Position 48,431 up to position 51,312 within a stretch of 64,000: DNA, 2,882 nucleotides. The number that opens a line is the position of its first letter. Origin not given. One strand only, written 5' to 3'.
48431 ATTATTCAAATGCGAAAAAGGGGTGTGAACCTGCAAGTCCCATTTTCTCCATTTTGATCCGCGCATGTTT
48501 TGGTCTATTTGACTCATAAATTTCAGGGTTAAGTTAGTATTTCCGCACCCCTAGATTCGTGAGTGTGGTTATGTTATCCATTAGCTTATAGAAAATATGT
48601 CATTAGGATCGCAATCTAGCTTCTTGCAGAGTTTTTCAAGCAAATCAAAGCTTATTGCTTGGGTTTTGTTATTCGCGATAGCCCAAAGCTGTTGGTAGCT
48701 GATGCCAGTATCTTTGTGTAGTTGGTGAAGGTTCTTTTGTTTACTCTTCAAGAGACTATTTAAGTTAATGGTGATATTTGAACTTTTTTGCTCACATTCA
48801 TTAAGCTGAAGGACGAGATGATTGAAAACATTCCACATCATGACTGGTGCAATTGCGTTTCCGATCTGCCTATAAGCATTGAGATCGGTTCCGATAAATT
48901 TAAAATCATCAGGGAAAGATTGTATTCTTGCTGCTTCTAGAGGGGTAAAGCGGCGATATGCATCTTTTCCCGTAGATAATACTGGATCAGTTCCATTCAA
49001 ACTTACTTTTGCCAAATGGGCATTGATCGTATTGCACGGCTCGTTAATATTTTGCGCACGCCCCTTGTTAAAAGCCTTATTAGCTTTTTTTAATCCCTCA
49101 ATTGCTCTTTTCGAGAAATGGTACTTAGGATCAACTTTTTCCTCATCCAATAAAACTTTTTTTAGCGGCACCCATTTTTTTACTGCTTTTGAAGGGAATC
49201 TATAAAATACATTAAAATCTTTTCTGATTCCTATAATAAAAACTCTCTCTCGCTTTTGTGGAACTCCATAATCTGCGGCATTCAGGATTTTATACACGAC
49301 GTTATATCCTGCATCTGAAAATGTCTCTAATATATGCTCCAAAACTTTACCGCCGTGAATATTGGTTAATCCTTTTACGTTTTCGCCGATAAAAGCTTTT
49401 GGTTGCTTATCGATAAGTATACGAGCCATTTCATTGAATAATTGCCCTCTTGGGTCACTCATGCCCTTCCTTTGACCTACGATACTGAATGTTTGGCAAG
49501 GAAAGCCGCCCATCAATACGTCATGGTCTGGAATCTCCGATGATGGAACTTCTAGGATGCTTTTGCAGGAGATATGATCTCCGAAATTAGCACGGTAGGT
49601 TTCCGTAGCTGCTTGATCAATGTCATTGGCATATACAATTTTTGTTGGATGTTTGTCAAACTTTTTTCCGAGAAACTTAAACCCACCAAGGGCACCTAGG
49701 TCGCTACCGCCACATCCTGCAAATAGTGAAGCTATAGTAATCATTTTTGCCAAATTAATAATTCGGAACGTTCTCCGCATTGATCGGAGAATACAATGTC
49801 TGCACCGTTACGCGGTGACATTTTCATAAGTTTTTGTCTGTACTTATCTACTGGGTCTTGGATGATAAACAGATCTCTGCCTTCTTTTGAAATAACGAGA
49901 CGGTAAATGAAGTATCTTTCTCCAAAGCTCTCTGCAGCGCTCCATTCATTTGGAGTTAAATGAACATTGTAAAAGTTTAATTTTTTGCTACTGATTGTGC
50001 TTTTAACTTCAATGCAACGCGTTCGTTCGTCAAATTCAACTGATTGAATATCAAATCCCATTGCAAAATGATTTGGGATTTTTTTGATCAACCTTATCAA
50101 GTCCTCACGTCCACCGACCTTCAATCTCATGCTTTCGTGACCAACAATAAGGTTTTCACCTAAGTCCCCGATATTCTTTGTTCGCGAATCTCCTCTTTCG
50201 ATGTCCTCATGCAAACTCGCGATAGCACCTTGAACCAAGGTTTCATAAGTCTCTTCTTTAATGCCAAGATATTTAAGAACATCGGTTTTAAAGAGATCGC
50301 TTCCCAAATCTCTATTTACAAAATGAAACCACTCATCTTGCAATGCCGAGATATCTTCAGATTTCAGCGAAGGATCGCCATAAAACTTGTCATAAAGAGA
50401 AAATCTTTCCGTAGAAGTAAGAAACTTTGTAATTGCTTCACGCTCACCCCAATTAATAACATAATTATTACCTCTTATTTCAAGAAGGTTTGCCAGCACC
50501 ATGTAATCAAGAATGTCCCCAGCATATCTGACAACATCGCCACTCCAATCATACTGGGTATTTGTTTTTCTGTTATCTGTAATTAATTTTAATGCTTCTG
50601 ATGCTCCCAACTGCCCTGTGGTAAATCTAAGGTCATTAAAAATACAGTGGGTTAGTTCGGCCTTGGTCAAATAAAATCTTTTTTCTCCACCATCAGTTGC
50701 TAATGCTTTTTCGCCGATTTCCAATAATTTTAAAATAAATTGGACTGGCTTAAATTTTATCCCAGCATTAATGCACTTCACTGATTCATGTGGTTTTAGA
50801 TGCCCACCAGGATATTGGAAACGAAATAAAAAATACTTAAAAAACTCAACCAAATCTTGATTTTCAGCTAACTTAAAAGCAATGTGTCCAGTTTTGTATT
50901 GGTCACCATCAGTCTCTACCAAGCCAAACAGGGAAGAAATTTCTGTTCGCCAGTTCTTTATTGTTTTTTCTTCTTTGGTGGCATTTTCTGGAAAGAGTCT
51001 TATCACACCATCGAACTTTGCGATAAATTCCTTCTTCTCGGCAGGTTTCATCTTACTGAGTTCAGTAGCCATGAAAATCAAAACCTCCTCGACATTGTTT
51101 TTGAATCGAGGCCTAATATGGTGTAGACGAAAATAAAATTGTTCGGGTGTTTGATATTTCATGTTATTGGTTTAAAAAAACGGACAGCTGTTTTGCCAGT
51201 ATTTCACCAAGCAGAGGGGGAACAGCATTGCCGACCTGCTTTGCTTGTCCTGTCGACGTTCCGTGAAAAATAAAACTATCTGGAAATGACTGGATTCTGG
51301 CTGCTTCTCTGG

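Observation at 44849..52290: AT-rich six-gene nuclease/methylase/ATPase cassette interrupting the phage head-gene operon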

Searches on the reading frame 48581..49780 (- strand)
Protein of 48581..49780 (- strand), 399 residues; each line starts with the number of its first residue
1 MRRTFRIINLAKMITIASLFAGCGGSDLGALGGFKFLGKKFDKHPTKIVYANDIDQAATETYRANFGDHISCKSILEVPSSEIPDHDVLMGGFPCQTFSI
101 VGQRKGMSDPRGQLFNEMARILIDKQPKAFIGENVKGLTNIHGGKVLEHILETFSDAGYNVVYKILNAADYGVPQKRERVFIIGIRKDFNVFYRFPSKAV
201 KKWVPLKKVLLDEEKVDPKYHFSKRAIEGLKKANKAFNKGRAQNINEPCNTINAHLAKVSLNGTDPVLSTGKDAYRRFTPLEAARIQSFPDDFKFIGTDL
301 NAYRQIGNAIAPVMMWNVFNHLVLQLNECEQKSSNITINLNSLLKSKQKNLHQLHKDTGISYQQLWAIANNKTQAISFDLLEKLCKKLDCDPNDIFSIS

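Call 3: search_protein_families(library=pfam, proteins=[window:48581-49780:-], max_evalue=0.01)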
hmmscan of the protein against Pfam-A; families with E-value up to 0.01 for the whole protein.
window:48581-49780:- (399 aa): 4 families
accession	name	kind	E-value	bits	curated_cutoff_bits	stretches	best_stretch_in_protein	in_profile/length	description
PF00145.23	DNA_methylase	-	1.5e-80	271.5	22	1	15-321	2-321/324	C-5 cytosine-specific DNA methylase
PF13443.12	HTH_26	-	1.8e-12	47.8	22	1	339-397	1-59/63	Cro/C1-type HTH DNA-binding domain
PF12844.13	HTH_19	-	0.00035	20.9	30.2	1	339-396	3-59/64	Helix-turn-helix domain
PF01381.28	HTH_3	-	0.0065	16.9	23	0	348-394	7-54/55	Helix-turn-helix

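Call 4: search_protein_families(library=padloc, proteins=[window:48581-49780:-], max_evalue=0.01)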
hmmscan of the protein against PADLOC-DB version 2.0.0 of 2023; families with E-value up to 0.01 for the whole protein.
window:48581-49780:- (399 aa): 66 families (the best 25 are shown)
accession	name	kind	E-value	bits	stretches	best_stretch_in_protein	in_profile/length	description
PDLC03272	MTase_II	-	3.2e-87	291.3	1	11-334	72-398/407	Type II methyltransferase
PDLC03378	MTase_II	-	7.8e-85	283.2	1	14-334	3-338/344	Type II methyltransferase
PDLC03234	MTase_II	-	1.4e-66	223.3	2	11-219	2-208/375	Type II methyltransferase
PDLC00027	DruM2|DruM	-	1.3e-65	220.1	2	13-202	11-188/361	DNA cytosine methylase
PDLC00031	DruM2|DruM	-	1.6e-63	213.1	2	12-267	10-263/361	DNA cytosine methylase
PDLC03326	MTase_II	-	4.2e-59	198.7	2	12-208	4-194/412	Type II methyltransferase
PDLC00026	DruM2|DruM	-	1.4e-58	197.1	1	15-335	6-327/336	DNA cytosine methylase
PDLC00033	DruM2|DruM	-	6.6e-57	191.5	2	12-194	20-199/368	DNA cytosine methylase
PDLC02653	DrmMII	-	1.3e-52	176.8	1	40-326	20-313/333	DrmMII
PDLC03217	MTase_II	-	2.4e-50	169.7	2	29-212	29-210/703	Type II methyltransferase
PDLC03242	MTase_II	-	8.3e-49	164.6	1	12-319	99-392/409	Type II methyltransferase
PDLC03307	MTase_II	-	9.1e-49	164.7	2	52-200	28-204/382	Type II methyltransferase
PDLC03361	MTase_II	-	6.6e-48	161.6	1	37-328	99-439/455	Type II methyltransferase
PDLC03269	MTase_II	-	7e-47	158.5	2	44-196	23-177/437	Type II methyltransferase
PDLC03731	oMTase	-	2e-46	156.5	1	15-326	15-321/326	orphan methyltransferase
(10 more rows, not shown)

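Call 12: search_protein_families(library=ncbifam, proteins=[window:48581-49780:-], max_evalue=0.01)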
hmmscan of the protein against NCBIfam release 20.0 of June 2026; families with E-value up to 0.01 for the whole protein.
window:48581-49780:- (399 aa): 2 families
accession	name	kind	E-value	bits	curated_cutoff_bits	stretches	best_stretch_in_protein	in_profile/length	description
TIGR00675.1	dcm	superfamily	1e-81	275.2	100.65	1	16-322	1-329/329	DNA (cytosine-5-)-methyltransferase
NF007772.0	PRK10458.1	subfamily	6.8e-29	100.7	710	1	17-231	92-335/472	DNA cytosine methylase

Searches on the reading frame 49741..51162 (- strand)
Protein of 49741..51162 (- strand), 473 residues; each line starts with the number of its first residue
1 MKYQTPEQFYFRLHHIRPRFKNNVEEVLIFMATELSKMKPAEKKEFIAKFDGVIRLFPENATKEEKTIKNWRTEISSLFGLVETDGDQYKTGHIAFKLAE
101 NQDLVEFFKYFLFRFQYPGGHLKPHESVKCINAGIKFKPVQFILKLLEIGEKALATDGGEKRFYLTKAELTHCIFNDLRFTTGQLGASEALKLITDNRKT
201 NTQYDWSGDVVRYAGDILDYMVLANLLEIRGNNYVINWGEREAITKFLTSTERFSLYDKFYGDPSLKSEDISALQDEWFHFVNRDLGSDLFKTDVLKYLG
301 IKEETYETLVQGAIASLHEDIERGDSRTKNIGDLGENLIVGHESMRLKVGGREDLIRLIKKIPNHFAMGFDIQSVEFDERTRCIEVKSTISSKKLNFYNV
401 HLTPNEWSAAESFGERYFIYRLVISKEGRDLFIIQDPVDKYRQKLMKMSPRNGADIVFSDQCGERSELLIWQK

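Call 3: search_protein_families(library=pfam, proteins=[window:49741-51162:-], max_evalue=0.01)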
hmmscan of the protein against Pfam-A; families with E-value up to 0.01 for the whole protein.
window:49741-51162:- (473 aa): 2 families
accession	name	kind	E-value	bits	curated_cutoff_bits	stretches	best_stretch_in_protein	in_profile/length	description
PF11564.14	BpuJI_N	-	5.3e-95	318.3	25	1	3-279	1-278/278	Restriction endonuclease BpuJI - N terminal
PF13020.12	NOV_C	-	2e-11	44.2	22.1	1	366-430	27-87/91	Protein NO VEIN, C-terminal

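Call 4: search_protein_families(library=padloc, proteins=[window:49741-51162:-], max_evalue=0.01)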
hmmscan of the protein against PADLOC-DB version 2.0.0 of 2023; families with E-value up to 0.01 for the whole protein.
window:49741-51162:- (473 aa): 10 families
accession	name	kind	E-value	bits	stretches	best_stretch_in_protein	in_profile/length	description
PDLC03432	REase_II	-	6e-32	109.1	1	1-450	1-438/462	Type II restriction enzyme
PDLC05008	PDC-S36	-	8.2e-20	69.7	1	317-440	144-266/280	-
PDLC04021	PD-T4-1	-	3.9e-14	50.3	1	321-429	240-350/383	-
PDLC03964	TmtA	-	2.4e-11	40.4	1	322-440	1400-1519/1538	-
PDLC03966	TmtA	-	3.3e-10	36.4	1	322-445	1519-1636/1655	-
PDLC03965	TmtA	-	8.9e-09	31.9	1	321-443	1231-1342/1370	-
PDLC03972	TmtA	-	1.9e-08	30.9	1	368-440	1218-1287/1302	-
PDLC03969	TmtA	-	2e-06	23.7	1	368-440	1417-1489/1563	-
PDLC04022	PD-T4-1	-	3.6e-06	24.5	1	327-429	79-183/216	-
PDLC03971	TmtA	-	0.00026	16.6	1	368-444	1688-1765/1782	-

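Call 12: search_protein_families(library=ncbifam, proteins=[window:49741-51162:-], max_evalue=0.01)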
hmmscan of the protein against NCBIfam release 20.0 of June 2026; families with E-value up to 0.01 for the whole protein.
window:49741-51162:- (473 aa): 0 families

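Call 17: search_solved_structures(query=window:49741-51162:-, max_evalue=0.01, show_alignments=1)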
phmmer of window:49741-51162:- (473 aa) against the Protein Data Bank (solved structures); distinct sequences matched with E-value up to 0.01: 2.
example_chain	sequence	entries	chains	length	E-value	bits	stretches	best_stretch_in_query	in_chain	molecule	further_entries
2vla_A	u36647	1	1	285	3.1e-19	72.3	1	3-257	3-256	RESTRICTION ENDONUCLEASE R.BPUJI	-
5hlt_A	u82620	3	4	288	3.1e-19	72.3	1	3-257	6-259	Restriction endonuclease R.BpuJI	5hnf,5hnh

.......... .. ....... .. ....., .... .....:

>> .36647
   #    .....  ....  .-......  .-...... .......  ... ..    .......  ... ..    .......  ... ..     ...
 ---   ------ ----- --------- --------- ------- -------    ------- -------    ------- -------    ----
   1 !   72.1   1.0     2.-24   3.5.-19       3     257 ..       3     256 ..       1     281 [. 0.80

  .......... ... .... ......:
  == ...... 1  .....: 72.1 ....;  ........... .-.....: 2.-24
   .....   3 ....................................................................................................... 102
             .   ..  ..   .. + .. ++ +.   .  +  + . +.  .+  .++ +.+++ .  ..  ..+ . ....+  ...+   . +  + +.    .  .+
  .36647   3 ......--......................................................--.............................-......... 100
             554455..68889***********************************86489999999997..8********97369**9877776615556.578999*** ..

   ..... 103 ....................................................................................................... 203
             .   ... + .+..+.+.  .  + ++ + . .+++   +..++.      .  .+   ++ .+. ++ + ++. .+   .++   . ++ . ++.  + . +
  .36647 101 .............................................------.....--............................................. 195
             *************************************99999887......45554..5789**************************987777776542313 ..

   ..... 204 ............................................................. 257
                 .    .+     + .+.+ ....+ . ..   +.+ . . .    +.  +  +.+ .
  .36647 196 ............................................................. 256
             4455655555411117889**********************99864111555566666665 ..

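Call 37: find_encoding_contigs(protein=window:49741-51162:-, flank=10000, max_places=6)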
Protein window:49741-51162:- (473 aa): no gene with exactly this product is on record in the collection.

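Call 47: find_homologous_proteins(query=window:49741-51162:-, max_evalue=0.00001)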
Query window:49741-51162:- (473 aa): 2052 proteins with E <= 0.00001 among 8000 candidates; the best 120 are listed.
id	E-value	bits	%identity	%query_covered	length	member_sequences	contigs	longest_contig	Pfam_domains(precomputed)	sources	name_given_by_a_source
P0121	0.0e+0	1081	100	100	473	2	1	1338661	PF13020.13,PF11564.16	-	-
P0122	2.0e-245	833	77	100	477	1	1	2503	PF13020.13,PF11564.16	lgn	-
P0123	2.8e-244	829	76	100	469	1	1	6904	PF13020.13,PF11564.16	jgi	-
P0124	1.0e-227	775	76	94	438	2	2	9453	PF13020.13,PF11564.16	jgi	jgi:hypothetical protein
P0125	6.0e-219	746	70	100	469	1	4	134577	PF13020.13,PF11564.16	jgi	jgi:hypothetical protein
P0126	2.4e-214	730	67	100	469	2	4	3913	PF13020.13,PF11564.16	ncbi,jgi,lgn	jgi:hypothetical protein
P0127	4.7e-181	621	59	100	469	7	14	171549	PF13020.13,PF11564.16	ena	-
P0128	2.0e-179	615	59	100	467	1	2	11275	PF13020.13,PF11564.16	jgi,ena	jgi:hypothetical protein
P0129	1.6e-178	612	60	100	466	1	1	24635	PF13020.13,PF11564.16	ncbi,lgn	-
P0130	6.1e-175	601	58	100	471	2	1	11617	PF13020.13,PF11564.16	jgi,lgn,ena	-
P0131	5.2e-173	594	56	100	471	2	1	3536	PF13020.13,PF11564.16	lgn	-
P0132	2.3e-172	592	57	100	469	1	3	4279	PF13020.13,PF11564.16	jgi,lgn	jgi:hypothetical protein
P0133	1.2e-171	590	56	100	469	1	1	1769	PF13020.13,PF11564.16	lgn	-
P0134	1.5e-168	579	56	100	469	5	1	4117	PF13020.13,PF11564.16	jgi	jgi:hypothetical protein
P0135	9.6e-167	574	55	100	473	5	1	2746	PF13020.13,PF11564.16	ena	-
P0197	1.0e-159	550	54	99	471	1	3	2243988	PF13020.13,PF11564.16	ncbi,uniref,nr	ncbi:protein NO VEIN domain-containing protein [Aliarcobacter butzleri]|uniref:protein NO VEIN domai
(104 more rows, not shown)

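Call 48: find_encoding_contigs(protein=P0125, flank=7000, max_places=3)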
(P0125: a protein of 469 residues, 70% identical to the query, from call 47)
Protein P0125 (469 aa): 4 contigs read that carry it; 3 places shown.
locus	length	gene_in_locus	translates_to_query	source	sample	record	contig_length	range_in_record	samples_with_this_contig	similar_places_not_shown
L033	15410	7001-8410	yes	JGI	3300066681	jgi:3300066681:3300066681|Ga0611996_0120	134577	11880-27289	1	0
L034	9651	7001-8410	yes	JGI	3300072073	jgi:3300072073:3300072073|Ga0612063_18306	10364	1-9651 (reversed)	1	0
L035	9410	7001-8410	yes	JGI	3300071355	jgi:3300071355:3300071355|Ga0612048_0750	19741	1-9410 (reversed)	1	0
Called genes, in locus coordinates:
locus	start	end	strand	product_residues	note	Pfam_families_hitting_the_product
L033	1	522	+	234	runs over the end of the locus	PF13643:DUF4145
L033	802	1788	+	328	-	PF13529:Peptidase_C39_2 (weak), PF14399:BtrH_N, PF16169:DUF4872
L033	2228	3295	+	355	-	-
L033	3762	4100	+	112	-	-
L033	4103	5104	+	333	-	PF07737:ATLF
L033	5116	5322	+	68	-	-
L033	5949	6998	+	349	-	PF00145:DNA_methylase, PF09445:Methyltransf_15 (faint)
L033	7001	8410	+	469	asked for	PF11564:BpuJI_N, PF13020:NOV_C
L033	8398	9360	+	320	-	PF00145:DNA_methylase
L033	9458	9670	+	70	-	-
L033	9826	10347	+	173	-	-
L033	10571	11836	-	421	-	PF00665:rve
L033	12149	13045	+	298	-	PF00291:PALP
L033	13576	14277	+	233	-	PF14329:DUF4386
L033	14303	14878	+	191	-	PF14329:DUF4386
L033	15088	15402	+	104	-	-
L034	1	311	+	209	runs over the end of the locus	-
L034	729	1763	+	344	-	PF01610:DDE_Tnp_ISL3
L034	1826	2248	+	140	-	-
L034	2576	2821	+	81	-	-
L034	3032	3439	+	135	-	PF24963:DUF7768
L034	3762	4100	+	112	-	-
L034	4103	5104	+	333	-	PF07737:ATLF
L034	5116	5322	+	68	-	-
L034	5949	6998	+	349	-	PF00145:DNA_methylase, PF09445:Methyltransf_15 (faint)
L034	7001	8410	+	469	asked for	PF11564:BpuJI_N, PF13020:NOV_C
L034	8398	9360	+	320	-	PF00145:DNA_methylase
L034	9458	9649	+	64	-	?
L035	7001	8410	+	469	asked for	PF11564:BpuJI_N, PF13020:NOV_C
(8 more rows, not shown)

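Call 49: find_encoding_contigs(protein=P0123, flank=7000, max_places=2)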
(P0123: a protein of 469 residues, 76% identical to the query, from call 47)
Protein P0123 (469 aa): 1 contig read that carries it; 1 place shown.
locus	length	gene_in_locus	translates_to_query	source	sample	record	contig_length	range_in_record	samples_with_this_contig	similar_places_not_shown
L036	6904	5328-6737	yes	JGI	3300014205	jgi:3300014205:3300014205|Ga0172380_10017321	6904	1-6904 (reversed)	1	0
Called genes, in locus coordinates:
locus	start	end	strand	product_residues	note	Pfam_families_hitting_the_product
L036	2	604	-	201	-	?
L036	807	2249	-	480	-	PF00580:UvrD-helicase (faint), PF13245:AAA_19, PF13361:UvrD_C (faint), PF01443:Viral_helicase1 (weak), PF13538:UvrD_C_2 (weak)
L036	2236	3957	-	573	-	PF02463:SMC_N (faint), PF13175:AAA_15, PF13476:AAA_23, PF13304:AAA_21, PF13175:AAA_15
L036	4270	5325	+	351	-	PF00145:DNA_methylase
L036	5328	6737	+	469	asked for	PF11564:BpuJI_N, PF13020:NOV_C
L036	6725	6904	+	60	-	?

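Call 50: find_encoding_contigs(protein=P0197, flank=6000, max_places=2)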
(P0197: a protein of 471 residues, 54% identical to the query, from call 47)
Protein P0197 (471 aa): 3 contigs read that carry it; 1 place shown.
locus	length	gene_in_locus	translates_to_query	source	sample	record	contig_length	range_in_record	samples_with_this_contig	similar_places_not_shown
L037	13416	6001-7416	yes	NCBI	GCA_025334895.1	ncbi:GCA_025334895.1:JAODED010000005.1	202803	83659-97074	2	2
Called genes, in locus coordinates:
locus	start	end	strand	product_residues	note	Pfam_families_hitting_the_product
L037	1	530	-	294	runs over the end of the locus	PF00126:HTH_1, PF03466:LysR_substrate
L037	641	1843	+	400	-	PF00083:Sugar_tr (faint), PF07690:MFS_1, PF12832:MFS_1_like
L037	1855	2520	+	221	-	PF00881:Nitroreductase, PF14512:TM1586_NiRdase (weak)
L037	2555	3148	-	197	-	PF01810:LysE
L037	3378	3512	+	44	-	-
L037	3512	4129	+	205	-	PF02661:Fic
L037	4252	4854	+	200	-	PF00239:Resolvase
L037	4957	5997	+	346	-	PF00145:DNA_methylase, PF09445:Methyltransf_15 (faint)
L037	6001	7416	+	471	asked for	PF11564:BpuJI_N, PF13020:NOV_C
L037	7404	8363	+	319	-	PF00145:DNA_methylase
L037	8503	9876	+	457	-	PF00145:DNA_methylase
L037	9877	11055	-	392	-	PF15515:MvaI_BcnI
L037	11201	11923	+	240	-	PF01844:HNH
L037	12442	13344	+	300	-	PF01051:Rep3_N, PF21205:Rep3_C (faint)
